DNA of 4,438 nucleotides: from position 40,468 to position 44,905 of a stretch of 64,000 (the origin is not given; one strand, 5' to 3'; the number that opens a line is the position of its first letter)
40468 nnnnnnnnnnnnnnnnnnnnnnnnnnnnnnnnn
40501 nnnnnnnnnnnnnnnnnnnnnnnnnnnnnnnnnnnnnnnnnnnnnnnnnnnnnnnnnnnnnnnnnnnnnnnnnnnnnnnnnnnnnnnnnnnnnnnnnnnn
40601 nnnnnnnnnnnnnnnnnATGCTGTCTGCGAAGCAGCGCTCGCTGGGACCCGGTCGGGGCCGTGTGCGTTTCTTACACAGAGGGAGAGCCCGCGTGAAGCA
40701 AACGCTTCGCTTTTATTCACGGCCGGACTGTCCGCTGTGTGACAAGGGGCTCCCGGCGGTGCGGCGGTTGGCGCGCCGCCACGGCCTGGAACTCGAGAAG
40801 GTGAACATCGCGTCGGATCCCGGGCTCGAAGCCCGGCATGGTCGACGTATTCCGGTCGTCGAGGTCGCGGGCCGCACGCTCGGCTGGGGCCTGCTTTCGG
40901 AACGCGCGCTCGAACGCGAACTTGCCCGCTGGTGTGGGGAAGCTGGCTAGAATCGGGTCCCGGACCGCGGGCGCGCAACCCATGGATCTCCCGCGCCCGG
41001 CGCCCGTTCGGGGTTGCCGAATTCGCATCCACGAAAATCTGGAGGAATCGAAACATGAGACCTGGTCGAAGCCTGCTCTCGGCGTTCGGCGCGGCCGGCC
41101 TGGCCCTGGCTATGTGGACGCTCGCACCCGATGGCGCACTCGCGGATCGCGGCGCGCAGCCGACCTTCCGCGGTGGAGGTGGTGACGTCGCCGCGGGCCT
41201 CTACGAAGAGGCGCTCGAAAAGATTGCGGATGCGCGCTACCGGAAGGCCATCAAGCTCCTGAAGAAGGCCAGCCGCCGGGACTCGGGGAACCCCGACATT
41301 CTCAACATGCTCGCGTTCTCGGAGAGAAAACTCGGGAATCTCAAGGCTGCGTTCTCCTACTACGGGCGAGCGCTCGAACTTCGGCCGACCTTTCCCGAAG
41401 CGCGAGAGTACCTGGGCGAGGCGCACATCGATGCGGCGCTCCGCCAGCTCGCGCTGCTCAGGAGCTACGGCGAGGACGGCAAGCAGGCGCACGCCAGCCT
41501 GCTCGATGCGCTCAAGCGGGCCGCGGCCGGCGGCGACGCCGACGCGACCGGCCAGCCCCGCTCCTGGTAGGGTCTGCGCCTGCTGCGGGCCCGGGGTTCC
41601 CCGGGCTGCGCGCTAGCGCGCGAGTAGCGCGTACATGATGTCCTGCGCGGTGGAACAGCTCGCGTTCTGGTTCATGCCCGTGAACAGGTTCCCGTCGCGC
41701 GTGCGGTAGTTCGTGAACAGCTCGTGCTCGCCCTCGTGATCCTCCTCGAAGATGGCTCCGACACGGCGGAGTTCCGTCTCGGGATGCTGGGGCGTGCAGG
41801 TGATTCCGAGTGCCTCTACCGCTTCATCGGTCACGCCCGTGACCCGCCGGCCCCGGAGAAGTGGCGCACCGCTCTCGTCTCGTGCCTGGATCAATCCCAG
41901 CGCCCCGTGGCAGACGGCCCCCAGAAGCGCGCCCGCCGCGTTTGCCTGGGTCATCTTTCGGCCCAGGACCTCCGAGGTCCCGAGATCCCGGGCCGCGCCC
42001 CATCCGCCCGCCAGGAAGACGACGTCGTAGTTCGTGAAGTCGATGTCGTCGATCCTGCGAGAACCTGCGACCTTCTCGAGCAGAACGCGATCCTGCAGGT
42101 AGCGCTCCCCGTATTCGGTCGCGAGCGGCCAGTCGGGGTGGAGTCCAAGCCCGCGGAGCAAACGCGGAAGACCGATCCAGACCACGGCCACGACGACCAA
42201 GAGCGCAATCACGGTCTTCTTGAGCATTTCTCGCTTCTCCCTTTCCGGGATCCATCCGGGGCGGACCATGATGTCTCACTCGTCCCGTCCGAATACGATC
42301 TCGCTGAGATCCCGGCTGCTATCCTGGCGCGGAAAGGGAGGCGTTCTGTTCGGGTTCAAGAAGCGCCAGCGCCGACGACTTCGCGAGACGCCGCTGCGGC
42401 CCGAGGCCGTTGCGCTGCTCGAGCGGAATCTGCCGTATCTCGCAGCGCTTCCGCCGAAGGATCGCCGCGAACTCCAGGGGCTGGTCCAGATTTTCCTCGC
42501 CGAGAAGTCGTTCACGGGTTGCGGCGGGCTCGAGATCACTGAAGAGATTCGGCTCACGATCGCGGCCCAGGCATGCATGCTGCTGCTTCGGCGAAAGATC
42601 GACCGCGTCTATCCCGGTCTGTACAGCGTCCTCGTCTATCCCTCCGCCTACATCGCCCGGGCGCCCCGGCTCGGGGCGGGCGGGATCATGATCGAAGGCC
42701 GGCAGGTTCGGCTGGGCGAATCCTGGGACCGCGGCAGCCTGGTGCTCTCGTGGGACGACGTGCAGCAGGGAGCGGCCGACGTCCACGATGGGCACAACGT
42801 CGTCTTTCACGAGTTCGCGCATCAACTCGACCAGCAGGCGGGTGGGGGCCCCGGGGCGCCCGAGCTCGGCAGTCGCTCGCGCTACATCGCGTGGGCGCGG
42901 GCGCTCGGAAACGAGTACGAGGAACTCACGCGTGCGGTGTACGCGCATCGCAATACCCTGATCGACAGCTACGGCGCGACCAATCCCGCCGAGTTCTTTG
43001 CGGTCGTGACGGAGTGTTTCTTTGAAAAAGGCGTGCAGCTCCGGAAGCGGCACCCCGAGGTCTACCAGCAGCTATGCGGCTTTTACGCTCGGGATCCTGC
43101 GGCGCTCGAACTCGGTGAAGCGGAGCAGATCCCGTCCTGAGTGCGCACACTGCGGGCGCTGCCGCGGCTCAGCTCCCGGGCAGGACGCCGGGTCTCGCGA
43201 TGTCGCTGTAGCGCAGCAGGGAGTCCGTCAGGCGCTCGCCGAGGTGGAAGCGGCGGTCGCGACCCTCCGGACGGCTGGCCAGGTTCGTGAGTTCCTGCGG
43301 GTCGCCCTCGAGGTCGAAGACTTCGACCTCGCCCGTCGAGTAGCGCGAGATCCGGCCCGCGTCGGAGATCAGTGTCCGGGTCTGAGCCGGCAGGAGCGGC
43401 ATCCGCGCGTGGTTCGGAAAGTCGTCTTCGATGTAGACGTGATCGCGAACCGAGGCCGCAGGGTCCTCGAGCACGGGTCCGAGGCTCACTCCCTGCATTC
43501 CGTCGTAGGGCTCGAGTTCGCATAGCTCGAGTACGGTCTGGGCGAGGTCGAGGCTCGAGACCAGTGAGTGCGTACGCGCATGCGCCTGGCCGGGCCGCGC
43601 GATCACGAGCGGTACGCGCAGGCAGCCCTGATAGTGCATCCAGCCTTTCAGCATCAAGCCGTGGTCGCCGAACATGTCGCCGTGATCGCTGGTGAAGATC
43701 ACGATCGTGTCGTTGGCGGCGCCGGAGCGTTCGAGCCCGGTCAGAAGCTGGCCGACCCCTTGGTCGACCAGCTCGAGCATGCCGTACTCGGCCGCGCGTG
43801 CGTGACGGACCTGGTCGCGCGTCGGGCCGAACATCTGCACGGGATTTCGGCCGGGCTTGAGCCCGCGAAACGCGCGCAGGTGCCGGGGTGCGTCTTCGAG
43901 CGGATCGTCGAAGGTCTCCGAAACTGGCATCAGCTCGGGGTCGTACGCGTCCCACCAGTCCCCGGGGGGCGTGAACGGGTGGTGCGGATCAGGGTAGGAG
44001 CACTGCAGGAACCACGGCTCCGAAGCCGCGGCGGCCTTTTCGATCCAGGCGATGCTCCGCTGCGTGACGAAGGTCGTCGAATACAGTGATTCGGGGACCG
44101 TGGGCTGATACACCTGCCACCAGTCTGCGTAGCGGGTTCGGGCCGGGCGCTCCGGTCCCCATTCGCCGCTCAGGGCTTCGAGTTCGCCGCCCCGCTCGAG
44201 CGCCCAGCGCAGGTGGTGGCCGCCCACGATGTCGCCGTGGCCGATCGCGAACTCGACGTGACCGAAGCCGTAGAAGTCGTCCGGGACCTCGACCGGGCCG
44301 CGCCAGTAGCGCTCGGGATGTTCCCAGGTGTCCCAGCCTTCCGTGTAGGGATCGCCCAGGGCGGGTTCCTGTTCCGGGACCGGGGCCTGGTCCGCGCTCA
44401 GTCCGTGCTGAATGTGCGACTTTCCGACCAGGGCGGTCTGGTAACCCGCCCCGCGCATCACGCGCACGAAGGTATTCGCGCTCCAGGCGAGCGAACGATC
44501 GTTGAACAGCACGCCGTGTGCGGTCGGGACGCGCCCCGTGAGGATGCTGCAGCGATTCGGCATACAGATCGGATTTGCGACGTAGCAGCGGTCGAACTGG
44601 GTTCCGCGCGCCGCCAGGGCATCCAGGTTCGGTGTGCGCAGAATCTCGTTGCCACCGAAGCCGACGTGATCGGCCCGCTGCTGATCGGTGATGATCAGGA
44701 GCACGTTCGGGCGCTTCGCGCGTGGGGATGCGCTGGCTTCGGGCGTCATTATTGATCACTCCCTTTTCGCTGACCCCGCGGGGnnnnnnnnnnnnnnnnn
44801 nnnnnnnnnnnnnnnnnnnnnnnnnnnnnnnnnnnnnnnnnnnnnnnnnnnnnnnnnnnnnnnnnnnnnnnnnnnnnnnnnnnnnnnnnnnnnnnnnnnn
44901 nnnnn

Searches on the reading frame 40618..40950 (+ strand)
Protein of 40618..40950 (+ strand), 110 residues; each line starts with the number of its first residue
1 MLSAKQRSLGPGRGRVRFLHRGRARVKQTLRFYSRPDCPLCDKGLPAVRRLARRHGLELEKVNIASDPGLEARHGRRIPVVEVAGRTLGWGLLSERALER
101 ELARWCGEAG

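Call 62: search_protein_families(library=pfam, proteins=[window:40618-40950:+], max_evalue=0.001)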
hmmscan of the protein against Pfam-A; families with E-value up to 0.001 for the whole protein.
window:40618-40950:+ (110 aa): 4 families
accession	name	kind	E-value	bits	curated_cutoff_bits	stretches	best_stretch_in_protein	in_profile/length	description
PF05768.20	Glrx-like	-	3.2e-14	53.5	26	1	30-100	2-74/77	Glutaredoxin-like domain (DUF836)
PF13728.12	TraF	-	4.3e-05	23.9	23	1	29-69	132-172/224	F plasmid transfer operon protein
PF02817.22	E3_binding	-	0.00014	22.5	23.7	1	46-69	5-27/36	e3 binding domain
PF00462.30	Glutaredoxin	-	0.00069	20.2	22.9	0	32-85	3-57/60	Glutaredoxin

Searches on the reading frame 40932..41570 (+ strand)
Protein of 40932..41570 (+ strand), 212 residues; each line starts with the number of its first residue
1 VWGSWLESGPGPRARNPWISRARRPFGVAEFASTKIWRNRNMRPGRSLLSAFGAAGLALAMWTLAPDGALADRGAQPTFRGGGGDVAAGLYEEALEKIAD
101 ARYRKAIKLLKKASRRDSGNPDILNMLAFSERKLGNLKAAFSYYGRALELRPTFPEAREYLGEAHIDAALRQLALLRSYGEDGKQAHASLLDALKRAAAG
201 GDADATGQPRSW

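Call 62: search_protein_families(library=pfam, proteins=[window:40932-41570:+], max_evalue=0.001)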
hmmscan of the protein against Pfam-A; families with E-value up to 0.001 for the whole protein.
window:40932-41570:+ (212 aa): 10 families
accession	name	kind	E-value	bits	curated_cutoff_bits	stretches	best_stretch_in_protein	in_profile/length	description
PF13414.12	TPR_11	-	1.3e-08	34.8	26.8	1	132-165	5-38/42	TPR repeat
PF14559.12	TPR_19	-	1.2e-07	32.4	25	1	98-140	2-44/68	Tetratricopeptide repeat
PF00515.34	TPR_1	-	7.9e-07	29.1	27.8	1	122-154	2-34/34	Tetratricopeptide repeat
PF13428.12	TPR_14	-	3.1e-06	27.8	23.5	1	121-163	1-43/44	Tetratricopeptide repeat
PF13431.12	TPR_17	-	9.3e-06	26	24.4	0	109-140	1-32/34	Tetratricopeptide repeat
PF13181.12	TPR_8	-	3.7e-05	24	25.7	0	122-153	2-33/34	Tetratricopeptide repeat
PF07719.23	TPR_2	-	5e-05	23.5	27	1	122-153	2-33/34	Tetratricopeptide repeat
PF23914.1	TPR_CcmH_CycH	-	5.3e-05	23.5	42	1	91-151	90-151/158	Cytochrome c-type biogenesis protein H TPR domain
PF13432.12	TPR_16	-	0.00026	21.8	32.7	1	91-152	1-62/65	Tetratricopeptide repeat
PF13424.12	TPR_12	-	0.00081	20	30.1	0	123-197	5-75/77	Tetratricopeptide repeat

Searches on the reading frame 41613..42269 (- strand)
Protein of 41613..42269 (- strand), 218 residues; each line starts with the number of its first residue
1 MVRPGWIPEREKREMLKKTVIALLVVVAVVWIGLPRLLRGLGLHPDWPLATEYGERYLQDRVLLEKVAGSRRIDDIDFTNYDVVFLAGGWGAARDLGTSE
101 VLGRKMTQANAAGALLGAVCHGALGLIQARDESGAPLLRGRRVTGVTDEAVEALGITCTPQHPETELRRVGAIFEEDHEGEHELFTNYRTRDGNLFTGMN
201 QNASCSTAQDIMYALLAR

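Call 62: search_protein_families(library=pfam, proteins=[window:41613-42269:-], max_evalue=0.001)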
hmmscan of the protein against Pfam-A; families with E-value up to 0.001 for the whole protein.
window:41613-42269:- (218 aa): 1 family
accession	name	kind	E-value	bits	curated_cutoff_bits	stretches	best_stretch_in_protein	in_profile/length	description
PF01965.30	DJ-1_PfpI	-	1.4e-08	35.1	26.6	1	71-148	52-123/165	DJ-1/PfpI family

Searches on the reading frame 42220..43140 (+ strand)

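Call 62: search_protein_families(library=pfam, proteins=[window:42220-43140:+], max_evalue=0.001)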
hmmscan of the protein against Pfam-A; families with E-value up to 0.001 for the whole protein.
window:42220-43140:+ (306 aa): 1 family
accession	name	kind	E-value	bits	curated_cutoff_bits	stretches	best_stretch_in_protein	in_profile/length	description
PF06167.18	Peptidase_M90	-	2e-86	290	26.2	1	48-289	3-242/243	Glucose-regulated metallo-peptidase M90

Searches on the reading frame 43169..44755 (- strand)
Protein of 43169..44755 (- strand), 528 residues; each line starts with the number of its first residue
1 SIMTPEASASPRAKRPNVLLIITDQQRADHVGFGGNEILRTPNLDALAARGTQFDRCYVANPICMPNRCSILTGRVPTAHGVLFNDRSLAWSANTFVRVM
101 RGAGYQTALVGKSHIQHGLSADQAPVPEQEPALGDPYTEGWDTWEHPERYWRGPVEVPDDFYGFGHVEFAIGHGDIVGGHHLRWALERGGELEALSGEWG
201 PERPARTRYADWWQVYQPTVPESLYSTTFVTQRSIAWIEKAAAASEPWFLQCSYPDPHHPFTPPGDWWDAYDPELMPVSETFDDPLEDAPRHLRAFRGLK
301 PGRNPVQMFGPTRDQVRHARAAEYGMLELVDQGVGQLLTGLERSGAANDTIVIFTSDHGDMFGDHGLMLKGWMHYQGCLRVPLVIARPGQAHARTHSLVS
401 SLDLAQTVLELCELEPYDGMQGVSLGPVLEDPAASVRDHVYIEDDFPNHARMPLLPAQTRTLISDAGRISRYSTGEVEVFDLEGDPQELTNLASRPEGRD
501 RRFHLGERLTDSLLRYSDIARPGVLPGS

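Call 62: search_protein_families(library=pfam, proteins=[window:43169-44755:-], max_evalue=0.001)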
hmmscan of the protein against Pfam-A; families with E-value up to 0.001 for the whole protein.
window:43169-44755:- (528 aa): 5 families
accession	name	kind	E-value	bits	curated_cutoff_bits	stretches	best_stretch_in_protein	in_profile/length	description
PF00884.28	Sulfatase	-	1.8e-49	169.1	25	1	16-411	1-298/301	Sulfatase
PF16347.10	SGSH_C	-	4.2e-15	56.7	29.3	1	363-510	1-149/154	N-sulphoglucosamine sulphohydrolase, C-terminal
PF01663.27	Phosphodiest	-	2.4e-13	50.9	23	2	18-85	1-65/342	Type I phosphodiesterase / nucleotide pyrophosphatase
PF02995.22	DUF229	-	0.00011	21.5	25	1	324-373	307-356/496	Protein of unknown function (DUF229)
PF07394.17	DUF1501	-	0.00059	19.5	27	1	290-363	231-304/390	Protein of unknown function (DUF1501)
